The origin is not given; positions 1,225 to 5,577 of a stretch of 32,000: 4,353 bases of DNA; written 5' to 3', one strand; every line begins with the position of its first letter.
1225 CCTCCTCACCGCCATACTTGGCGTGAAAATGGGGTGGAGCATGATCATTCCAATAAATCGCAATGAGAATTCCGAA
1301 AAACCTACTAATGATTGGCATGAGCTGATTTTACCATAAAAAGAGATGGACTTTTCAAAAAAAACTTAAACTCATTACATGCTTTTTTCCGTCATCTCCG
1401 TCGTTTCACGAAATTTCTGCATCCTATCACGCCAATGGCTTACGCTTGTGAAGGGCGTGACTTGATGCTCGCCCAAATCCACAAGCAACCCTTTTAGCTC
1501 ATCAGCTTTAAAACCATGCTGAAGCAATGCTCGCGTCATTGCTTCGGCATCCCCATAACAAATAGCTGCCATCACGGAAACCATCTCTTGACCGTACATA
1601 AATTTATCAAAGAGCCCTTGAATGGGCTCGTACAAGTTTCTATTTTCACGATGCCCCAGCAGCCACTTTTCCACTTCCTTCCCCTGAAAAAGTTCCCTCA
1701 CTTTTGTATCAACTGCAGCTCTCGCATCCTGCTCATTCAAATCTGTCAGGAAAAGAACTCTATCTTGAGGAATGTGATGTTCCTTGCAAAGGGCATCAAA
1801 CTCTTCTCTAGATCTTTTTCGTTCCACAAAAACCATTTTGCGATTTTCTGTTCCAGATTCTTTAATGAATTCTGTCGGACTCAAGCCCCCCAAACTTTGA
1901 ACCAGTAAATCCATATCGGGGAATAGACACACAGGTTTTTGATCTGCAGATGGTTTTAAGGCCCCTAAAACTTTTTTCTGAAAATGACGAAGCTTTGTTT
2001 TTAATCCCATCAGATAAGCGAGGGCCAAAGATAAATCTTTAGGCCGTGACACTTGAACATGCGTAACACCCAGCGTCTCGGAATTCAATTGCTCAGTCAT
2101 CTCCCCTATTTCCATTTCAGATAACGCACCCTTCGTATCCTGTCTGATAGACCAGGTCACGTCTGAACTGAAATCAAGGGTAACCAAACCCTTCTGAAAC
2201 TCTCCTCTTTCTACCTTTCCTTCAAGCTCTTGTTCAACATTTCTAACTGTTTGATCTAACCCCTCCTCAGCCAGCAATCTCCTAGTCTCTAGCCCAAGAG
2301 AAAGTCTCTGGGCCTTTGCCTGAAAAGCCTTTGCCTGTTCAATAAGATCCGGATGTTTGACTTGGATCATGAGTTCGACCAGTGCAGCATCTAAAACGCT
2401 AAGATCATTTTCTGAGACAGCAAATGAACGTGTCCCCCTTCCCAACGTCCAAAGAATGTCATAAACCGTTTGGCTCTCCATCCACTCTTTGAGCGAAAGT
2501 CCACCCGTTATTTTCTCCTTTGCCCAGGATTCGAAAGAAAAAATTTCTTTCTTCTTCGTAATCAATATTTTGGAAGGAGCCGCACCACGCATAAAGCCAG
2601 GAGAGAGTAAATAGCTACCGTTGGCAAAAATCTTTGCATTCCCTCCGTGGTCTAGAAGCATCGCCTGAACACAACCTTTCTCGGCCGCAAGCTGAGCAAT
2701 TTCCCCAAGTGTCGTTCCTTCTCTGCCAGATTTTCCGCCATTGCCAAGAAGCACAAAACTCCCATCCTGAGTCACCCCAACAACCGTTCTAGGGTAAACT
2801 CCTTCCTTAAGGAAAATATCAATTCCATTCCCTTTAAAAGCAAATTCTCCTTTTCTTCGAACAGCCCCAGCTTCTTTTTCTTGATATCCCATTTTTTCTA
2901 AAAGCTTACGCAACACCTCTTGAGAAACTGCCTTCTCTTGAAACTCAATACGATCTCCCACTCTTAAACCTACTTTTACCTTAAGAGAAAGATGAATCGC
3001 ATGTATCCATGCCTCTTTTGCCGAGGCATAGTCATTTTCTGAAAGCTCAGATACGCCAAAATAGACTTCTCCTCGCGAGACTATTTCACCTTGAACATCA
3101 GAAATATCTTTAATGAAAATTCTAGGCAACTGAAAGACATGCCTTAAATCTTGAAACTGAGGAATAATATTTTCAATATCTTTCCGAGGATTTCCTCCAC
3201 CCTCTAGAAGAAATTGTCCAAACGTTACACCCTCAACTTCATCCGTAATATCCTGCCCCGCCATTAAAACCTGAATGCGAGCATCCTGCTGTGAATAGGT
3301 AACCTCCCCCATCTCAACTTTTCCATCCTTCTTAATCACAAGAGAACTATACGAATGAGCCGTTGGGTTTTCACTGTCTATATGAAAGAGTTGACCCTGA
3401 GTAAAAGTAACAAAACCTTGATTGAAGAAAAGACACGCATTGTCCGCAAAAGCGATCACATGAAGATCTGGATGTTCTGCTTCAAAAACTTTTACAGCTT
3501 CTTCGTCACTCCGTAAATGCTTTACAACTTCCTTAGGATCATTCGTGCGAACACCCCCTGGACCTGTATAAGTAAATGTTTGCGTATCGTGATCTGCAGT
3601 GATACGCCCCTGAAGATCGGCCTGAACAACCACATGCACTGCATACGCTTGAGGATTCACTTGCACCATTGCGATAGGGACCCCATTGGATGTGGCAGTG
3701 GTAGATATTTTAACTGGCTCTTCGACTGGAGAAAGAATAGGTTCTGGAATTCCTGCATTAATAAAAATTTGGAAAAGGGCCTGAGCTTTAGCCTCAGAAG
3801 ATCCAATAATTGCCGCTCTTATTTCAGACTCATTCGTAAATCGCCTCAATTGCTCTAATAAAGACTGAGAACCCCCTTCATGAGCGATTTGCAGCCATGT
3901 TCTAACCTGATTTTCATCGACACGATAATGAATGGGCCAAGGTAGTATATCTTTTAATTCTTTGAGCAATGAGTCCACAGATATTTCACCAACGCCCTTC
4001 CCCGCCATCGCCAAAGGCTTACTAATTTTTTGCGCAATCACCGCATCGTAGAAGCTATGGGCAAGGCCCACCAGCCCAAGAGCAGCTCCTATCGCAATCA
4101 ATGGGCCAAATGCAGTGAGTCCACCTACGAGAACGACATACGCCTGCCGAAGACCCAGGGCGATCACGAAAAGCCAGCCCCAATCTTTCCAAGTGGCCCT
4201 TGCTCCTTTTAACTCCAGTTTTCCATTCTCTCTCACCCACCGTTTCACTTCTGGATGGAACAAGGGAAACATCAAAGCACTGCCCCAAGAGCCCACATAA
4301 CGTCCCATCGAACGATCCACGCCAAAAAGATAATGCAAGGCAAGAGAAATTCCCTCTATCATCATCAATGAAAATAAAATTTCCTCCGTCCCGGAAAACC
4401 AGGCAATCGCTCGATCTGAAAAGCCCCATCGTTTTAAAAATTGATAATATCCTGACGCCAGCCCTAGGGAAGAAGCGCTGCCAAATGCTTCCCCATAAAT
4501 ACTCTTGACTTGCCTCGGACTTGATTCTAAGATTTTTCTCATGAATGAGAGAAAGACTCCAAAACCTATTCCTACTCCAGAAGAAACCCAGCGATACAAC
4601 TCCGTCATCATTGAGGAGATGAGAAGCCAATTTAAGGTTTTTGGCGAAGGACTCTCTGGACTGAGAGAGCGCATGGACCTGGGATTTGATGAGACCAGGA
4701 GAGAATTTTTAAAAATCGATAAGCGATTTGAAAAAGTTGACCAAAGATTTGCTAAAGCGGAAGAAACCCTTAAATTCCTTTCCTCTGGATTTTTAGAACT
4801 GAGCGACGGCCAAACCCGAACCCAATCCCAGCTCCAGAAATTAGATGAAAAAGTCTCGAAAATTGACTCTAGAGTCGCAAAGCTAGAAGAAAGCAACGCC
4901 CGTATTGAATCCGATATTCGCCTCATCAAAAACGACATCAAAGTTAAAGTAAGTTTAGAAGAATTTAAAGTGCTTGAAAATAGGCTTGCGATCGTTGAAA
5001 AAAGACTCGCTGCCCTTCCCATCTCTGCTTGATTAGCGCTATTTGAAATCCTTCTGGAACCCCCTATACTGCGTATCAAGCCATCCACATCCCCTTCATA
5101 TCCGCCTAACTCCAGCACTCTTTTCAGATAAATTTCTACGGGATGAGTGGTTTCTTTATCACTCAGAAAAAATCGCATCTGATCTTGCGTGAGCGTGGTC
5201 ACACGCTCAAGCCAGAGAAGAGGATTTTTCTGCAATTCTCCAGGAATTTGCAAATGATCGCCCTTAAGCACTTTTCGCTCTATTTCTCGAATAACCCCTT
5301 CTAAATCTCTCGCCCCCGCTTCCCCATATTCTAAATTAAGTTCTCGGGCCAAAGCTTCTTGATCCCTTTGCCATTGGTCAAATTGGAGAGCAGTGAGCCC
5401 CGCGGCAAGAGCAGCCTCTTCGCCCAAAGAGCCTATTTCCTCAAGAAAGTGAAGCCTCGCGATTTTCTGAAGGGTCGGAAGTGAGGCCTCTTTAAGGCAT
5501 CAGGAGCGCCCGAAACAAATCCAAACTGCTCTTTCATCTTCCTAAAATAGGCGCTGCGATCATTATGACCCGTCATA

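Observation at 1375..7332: Second, rearranged copy of the cassette with different C-terminal enzyme modules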

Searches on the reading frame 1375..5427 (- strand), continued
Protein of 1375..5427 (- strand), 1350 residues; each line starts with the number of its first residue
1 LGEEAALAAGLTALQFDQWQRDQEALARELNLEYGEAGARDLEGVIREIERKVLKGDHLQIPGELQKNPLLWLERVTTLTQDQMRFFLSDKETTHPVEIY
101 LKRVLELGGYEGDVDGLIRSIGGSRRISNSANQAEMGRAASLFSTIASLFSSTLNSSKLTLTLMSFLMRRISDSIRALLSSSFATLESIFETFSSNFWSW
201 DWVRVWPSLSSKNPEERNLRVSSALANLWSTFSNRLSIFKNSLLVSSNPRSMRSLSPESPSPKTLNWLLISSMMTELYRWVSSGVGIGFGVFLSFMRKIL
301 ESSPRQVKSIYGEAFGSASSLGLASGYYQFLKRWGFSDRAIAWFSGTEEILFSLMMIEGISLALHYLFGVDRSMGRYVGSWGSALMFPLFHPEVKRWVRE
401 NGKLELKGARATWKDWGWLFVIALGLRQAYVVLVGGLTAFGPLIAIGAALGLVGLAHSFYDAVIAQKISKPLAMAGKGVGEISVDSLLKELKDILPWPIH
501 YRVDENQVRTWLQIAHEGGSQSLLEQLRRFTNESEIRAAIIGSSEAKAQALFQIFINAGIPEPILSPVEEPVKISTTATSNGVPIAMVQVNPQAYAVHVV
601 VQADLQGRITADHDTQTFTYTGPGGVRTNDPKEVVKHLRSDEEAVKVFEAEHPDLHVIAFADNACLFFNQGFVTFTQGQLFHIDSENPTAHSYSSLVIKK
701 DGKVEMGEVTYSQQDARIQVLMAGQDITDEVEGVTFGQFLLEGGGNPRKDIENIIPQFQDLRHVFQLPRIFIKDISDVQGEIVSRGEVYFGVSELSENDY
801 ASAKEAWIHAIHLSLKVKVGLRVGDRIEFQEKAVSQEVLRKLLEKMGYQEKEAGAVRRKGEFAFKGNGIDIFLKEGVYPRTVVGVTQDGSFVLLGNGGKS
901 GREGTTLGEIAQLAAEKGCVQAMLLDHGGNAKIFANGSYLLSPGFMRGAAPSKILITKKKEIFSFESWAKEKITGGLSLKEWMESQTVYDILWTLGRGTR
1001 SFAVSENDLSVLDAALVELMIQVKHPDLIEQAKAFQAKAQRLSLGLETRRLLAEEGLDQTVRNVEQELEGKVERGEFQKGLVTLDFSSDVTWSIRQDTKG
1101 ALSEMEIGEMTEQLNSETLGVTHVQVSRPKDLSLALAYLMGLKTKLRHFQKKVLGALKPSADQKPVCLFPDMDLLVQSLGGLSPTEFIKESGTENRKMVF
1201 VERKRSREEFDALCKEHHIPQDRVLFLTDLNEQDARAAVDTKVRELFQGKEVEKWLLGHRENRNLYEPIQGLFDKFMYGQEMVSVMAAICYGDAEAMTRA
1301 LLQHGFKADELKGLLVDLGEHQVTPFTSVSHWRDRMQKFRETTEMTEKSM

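Call 58: find_encoding_contigs(protein=P0161, flank=6000, max_places=3)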
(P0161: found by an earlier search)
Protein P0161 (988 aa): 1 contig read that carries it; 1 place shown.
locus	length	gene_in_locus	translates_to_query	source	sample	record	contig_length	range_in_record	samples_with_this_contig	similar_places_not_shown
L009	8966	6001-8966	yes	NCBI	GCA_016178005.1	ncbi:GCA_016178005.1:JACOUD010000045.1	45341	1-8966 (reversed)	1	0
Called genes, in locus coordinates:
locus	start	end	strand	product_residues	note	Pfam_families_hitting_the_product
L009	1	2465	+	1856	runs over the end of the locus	PF00931:NB-ARC (faint), PF01443:Viral_helicase1 (faint), PF01583:APS_kinase (faint), PF01637:ATPase_2 (faint), PF17760:UvrA_inter, PF17755:UvrA_DNA-bind, PF17760:UvrA_inter, PF00005:ABC_tran (weak), +22 more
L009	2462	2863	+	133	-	-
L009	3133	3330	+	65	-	-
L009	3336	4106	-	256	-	PF01061:ABC2_membrane, PF12698:ABC2_membrane_3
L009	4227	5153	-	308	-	PF00005:ABC_tran, PF13304:AAA_21, PF27102:NodI_C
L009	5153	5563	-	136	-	PF13470:PIN_3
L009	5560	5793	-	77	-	-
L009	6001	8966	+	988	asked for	?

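Call 109: search_protein_families(library=pfam, proteins=[P0002, P0166], max_evalue=0.001)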
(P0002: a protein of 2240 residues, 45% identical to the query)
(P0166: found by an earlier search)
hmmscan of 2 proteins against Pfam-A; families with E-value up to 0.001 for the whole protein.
P0002 (2240 aa): 0 families

P0166 (3146 aa): 2 families
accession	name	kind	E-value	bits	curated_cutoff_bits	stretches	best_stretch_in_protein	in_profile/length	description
PF18884.5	TSP3_bac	-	8.1e-25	86.8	25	3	1060-1080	1-20/22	Bacterial TSP3 repeat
PF21300.2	LbR_Ice_bind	-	8e-07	29.5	30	1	871-943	6-79/97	Grass antifreeze beta roll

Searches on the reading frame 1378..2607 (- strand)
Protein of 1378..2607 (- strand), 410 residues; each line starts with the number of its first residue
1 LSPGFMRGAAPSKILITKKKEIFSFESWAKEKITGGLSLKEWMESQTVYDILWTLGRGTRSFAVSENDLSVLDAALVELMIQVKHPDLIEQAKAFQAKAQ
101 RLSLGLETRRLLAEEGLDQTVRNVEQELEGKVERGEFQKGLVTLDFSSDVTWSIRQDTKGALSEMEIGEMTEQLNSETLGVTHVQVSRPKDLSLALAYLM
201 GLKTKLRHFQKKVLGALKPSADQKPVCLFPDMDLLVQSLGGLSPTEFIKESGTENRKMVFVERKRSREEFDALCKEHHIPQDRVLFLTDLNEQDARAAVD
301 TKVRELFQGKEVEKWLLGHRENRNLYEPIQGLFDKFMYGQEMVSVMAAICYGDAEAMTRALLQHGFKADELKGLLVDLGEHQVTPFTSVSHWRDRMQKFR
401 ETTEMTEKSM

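Call 42: search_protein_families(library=pfam, proteins=[window:1378-2607:-], max_evalue=5)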
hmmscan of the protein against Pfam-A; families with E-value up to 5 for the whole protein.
window:1378-2607:- (410 aa): 1 family
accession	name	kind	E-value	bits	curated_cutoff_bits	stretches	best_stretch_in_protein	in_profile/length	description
PF22187.2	DUF6946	-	0.028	14.2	27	1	281-334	76-126/214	Domain of unknown function (DUF6946)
